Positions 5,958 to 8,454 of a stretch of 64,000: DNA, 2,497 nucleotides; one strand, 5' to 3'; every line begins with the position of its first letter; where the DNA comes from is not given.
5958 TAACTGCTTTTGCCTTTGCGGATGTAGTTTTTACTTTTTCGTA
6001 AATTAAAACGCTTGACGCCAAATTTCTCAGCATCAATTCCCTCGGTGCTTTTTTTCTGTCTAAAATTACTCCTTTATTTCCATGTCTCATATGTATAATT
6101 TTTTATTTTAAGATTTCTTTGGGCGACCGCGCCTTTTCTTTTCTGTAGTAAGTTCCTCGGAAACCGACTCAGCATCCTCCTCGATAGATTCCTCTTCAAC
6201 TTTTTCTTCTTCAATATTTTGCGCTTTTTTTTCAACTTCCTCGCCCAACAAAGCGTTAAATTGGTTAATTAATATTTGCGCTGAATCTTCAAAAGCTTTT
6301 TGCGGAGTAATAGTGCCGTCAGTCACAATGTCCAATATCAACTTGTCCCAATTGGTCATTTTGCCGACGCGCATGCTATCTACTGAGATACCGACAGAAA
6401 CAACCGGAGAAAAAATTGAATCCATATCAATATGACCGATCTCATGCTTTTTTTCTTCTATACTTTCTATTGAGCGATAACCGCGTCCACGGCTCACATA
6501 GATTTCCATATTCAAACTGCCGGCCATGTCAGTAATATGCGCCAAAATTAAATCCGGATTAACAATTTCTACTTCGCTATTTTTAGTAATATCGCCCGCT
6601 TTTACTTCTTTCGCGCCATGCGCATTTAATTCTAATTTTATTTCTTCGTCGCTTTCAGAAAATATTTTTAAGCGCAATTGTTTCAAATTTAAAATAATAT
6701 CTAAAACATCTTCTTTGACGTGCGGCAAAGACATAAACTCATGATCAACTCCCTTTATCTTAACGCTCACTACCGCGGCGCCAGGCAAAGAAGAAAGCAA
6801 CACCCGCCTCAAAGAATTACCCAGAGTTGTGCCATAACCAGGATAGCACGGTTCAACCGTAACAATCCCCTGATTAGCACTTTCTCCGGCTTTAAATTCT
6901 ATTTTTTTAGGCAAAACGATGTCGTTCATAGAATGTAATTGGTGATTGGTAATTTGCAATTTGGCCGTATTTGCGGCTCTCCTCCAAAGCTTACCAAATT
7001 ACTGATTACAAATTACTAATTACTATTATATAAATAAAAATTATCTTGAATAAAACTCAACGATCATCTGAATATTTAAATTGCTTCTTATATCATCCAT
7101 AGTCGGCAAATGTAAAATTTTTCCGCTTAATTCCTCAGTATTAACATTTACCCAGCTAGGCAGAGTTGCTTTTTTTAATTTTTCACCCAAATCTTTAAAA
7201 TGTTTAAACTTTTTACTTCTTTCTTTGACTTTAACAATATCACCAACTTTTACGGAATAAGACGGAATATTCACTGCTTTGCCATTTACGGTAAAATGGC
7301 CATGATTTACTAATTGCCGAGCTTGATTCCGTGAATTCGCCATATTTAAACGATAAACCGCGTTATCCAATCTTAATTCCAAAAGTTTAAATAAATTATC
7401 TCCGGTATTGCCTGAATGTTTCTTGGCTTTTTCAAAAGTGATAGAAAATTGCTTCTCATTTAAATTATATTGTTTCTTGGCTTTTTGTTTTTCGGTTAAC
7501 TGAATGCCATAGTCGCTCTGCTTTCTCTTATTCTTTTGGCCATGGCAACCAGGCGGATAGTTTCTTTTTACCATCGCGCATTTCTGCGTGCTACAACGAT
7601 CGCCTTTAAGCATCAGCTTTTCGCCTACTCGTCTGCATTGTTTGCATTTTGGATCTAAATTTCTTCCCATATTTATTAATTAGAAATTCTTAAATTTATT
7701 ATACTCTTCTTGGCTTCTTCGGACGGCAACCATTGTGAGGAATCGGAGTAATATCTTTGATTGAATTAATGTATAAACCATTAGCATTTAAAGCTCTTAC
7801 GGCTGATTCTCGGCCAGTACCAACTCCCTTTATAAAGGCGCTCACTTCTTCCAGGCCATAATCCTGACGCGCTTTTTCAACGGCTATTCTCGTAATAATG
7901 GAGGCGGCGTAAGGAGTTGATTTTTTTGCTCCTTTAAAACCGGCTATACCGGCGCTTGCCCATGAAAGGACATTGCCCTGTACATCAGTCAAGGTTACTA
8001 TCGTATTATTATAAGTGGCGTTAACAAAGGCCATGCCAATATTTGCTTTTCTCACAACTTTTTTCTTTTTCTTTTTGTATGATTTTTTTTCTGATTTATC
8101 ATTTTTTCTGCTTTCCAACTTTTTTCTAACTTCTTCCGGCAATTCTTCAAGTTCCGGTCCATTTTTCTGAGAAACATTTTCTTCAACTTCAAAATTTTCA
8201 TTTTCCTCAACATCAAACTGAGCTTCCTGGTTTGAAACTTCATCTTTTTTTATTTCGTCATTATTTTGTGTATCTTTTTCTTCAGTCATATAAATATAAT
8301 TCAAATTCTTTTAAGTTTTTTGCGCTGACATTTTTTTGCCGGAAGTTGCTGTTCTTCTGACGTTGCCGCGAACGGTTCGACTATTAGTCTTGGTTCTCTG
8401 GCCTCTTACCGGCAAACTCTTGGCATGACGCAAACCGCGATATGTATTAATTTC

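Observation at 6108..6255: RpoA lacks the alpha-CTD and ends in an acidic linker plus a canonical AT-hook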

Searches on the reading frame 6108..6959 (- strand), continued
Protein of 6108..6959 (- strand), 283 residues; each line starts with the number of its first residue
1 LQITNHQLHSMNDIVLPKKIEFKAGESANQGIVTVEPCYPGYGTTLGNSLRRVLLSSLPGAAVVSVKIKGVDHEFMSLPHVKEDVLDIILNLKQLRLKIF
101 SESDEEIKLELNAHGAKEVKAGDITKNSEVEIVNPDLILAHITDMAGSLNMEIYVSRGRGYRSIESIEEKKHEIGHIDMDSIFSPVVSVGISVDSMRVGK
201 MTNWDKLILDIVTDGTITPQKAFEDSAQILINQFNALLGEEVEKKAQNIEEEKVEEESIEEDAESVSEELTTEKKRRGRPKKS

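Call 37: list_cluster_members(proteins=[P0126, P0132, P0137, P0123, P0128, P0131, P0133, P0151, P0143, P0134])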
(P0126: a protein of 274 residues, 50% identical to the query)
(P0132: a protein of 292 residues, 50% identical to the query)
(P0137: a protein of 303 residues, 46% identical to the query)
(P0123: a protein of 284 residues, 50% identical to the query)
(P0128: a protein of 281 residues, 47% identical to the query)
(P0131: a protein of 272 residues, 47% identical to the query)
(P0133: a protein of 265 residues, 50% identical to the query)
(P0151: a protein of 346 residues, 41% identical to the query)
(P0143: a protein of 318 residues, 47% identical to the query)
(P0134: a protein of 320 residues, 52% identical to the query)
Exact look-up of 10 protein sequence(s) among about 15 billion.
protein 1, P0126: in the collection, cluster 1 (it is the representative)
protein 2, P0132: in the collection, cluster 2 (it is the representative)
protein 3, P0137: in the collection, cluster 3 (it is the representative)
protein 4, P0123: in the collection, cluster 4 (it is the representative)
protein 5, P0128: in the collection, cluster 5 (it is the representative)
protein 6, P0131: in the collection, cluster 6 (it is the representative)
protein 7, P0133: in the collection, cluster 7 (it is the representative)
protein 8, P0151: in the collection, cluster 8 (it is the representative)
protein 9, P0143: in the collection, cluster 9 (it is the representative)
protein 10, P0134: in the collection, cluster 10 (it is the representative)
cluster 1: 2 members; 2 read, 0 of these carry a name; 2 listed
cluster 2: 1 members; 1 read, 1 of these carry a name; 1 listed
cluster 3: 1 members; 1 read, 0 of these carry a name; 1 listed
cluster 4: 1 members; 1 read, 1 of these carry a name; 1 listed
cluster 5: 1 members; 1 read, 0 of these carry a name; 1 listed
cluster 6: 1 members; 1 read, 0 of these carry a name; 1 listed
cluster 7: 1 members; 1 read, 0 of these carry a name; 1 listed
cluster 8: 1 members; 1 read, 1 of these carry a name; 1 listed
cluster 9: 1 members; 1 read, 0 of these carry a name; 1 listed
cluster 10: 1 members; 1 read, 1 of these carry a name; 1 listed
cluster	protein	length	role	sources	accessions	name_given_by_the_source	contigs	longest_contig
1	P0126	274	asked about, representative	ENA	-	-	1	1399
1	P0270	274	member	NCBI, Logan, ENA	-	-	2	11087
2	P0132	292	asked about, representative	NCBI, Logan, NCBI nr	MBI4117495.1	MAG: DNA-directed RNA polymerase subunit alpha [Parcubacteria group bacterium] | DNA-directed RNA polymerase subunit alpha [Parcubacteria group bacterium]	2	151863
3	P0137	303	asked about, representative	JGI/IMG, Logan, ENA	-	-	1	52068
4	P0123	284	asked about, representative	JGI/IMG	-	DNA-directed RNA polymerase subunit alpha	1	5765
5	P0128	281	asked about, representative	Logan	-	-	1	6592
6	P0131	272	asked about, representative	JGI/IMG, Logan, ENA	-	-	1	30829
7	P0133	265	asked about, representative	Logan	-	-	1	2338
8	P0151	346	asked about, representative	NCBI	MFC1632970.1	DNA-directed RNA polymerase subunit alpha [Patescibacteria group bacterium]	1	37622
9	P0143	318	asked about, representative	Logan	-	-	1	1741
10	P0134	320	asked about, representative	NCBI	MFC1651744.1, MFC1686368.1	DNA-directed RNA polymerase subunit alpha [Patescibacteria group bacterium]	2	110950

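Call 40: search_solved_structures(query=window:6108-6929:-, max_evalue=1e-20)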
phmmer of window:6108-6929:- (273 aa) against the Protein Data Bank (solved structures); distinct sequences matched with E-value up to 1e-20: 55.
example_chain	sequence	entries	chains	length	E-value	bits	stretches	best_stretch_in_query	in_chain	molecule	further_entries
8x6f_A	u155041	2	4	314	2.2e-55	191.1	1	7-259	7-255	DNA-directed RNA polymerase subunit alpha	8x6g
6wvj_A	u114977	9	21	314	5.6e-55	189.7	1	5-260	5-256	DNA-directed RNA polymerase subunit alpha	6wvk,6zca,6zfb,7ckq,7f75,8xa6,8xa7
6fbv_A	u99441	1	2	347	1.7e-51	178.3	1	19-240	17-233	DNA-directed RNA polymerase subunit alpha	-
10mi_A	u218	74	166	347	1.7e-51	178.3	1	19-240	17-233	DNA-directed RNA polymerase subunit alpha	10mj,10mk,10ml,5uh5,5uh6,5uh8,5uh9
6dv9_A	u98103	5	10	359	2e-51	178.1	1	19-240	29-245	DNA-directed RNA polymerase subunit alpha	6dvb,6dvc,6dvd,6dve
5zx2_A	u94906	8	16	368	2.1e-51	178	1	19-240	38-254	DNA-directed RNA polymerase subunit alpha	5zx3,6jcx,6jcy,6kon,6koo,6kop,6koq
8i23_A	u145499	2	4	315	3.2e-51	177.4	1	13-260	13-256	DNA-directed RNA polymerase subunit alpha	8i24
9gdo_G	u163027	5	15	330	4.1e-51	177.1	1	17-245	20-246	DNA-directed RNA polymerase subunit alpha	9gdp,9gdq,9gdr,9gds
5tjg_A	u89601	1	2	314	6.9e-51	176.3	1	18-261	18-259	DNA-directed RNA polymerase subunit alpha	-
1l9u_A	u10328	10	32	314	7.4e-51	176.2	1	19-261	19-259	RNA POLYMERASE, ALPHA SUBUNIT | DNA-directed RNA polymerase alpha chain | DNA-directed RNA polymerase subunit alpha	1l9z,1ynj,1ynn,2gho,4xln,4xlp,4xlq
7l7b_A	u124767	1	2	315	7.7e-51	176.2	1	6-260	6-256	DNA-directed RNA polymerase subunit alpha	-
7vpd_A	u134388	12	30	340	1.5e-50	175.2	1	24-233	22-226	DNA-directed RNA polymerase subunit alpha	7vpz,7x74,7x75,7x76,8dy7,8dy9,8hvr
9n9p_A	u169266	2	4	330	3e-50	174.3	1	21-249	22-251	DNA-directed RNA polymerase subunit alpha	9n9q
5tw1_A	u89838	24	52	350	4e-50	173.9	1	18-240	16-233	DNA-directed RNA polymerase subunit alpha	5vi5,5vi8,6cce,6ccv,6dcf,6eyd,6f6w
1iw7_A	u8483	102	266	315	7e-50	173.1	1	20-252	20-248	RNA polymerase alpha subunit | DNA-directed RNA polymerase alpha chain | DNA-directed RNA polymerase subunit alpha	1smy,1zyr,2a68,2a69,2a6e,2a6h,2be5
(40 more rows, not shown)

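Call 46: predict_structure(alignment_id=A1)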
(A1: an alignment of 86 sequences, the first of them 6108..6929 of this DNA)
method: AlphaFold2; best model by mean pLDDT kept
length: 273 residues; sequences in the alignment: 86
mean_pLDDT: 86.9   pTM: 0.76
mean pLDDT of the five models: 86.9, 86.7, 85.8, 85.3, 84.7
residues with pLDDT >= 90: 206; 70-90: 22; 50-70: 11; < 50: 34
segments of 3 or more residues with pLDDT < 50: 235-240, 245-248, 250-265, 270-273
pLDDT, mean of each block of 10 residues (from residue 1): 85 96 97 97 96 96 93 97 96 93 98 94 97 97 96 87 89 97 95 95 97 97 91 51 50 40 45 42
secondary structure, 60 per line:
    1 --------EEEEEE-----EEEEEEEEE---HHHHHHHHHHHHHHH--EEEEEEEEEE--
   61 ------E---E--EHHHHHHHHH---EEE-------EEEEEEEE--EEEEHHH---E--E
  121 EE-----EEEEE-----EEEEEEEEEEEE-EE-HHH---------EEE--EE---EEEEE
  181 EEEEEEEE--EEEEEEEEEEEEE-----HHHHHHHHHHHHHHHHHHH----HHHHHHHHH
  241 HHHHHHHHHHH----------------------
elements in order: E9-14 E20-28 H32-46 E49-58 H75-83 E87-89 E97-104 E107-110 E120-122 E128-132 E138-149 E166-168 E176-188 E191-203 H209-227 H232-251

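Call 50: list_cluster_members(proteins=[P0155, P0156, P0162, P0167, P0176, P0181, P0194, P0198, P0200, P0262])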
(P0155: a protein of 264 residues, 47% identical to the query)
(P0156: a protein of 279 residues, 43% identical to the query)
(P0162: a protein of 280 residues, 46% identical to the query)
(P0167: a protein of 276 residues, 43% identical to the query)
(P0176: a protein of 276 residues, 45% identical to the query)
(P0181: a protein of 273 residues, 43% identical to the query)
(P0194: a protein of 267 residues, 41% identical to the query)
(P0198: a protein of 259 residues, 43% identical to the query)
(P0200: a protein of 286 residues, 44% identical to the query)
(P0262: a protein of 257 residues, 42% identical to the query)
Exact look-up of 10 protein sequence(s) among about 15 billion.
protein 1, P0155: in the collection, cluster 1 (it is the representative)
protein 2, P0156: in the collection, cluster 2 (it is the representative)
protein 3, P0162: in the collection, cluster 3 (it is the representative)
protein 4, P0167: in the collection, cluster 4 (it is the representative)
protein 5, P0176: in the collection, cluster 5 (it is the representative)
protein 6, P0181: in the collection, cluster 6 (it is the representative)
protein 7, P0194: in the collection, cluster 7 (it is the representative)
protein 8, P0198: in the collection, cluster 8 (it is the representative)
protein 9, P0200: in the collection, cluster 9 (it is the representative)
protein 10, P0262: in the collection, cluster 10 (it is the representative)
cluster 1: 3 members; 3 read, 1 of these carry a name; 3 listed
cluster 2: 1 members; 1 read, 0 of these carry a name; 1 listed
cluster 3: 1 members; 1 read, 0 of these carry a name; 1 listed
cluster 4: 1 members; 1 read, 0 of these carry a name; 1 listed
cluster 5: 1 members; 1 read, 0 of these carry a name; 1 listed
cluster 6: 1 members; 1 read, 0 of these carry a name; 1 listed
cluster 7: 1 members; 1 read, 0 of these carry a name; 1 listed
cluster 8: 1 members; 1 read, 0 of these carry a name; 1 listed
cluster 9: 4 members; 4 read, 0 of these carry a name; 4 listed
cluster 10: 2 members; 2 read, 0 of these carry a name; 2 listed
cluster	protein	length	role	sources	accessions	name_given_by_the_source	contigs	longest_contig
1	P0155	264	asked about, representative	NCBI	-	-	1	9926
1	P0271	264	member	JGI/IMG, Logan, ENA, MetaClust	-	\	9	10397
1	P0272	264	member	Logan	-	-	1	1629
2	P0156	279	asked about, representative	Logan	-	-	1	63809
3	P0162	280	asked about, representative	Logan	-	-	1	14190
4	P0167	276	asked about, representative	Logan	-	-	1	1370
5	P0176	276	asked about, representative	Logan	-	-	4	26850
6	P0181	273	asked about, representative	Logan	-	-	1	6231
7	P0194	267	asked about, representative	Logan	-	-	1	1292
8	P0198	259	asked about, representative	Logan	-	-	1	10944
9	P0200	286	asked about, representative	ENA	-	-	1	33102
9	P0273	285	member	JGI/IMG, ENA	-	-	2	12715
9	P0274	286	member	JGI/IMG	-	-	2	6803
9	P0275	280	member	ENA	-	-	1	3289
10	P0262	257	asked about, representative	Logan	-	-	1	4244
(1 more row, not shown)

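Call 53: find_encoding_contigs(protein=window:6108-6929:-, flank=10000, max_places=4)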
Protein window:6108-6929:- (273 aa): 3 contigs read that carry it; 2 places shown.
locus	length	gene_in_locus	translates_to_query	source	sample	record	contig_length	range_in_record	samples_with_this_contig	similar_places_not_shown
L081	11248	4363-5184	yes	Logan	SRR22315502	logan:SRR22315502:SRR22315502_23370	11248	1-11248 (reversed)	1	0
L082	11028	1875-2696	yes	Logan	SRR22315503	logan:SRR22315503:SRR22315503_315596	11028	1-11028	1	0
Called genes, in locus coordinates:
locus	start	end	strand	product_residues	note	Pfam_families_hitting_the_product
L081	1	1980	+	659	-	?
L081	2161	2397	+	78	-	PF01176:eIF-1a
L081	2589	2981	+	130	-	PF00416:Ribosomal_S13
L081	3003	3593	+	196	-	PF00411:Ribosomal_S11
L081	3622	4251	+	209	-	PF00163:Ribosomal_S4, PF01479:S4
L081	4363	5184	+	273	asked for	PF01193:RNA_pol_L, PF01000:RNA_pol_A_bac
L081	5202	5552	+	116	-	PF01196:Ribosomal_L17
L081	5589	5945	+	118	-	PF00572:Ribosomal_L13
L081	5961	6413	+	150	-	PF00380:Ribosomal_S9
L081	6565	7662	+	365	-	PF03462:PCRF, PF00472:RF-1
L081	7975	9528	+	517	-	PF13567:DUF4131, PF03772:Competence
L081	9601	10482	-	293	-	PF00248:Aldo_ket_red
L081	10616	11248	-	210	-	?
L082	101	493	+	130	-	PF00416:Ribosomal_S13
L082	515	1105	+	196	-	PF00411:Ribosomal_S11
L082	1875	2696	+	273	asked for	PF01193:RNA_pol_L, PF01000:RNA_pol_A_bac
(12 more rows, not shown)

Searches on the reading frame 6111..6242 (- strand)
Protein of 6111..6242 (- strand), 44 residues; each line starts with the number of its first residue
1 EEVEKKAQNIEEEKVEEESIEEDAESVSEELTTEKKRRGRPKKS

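Call 22: search_protein_families(library=pfam, proteins=[window:6111-6242:-], max_evalue=10)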
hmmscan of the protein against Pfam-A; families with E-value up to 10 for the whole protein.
seq(44 aa): 1 family
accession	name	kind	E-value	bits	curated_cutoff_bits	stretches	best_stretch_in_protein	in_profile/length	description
PF14147.11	Spore_YhaL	-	4.7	7.4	27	1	10-38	24-52/52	Sporulation protein YhaL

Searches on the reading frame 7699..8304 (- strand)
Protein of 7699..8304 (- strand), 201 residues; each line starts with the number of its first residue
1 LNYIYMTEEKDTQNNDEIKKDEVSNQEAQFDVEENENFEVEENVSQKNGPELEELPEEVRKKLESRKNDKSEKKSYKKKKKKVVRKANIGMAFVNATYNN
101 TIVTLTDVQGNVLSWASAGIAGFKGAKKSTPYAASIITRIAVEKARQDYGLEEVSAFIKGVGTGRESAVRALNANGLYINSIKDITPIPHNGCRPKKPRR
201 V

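Call 43: search_protein_families(library=pfam, proteins=[window:7699-8304:-], max_evalue=0.00001)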
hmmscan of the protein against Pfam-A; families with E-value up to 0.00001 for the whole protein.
window:7699-8304:- (201 aa): 1 family
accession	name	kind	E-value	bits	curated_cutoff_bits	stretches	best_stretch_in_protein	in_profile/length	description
PF00411.24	Ribosomal_S11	-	4.6e-38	130.4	25.1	1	90-200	1-110/110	Ribosomal protein S11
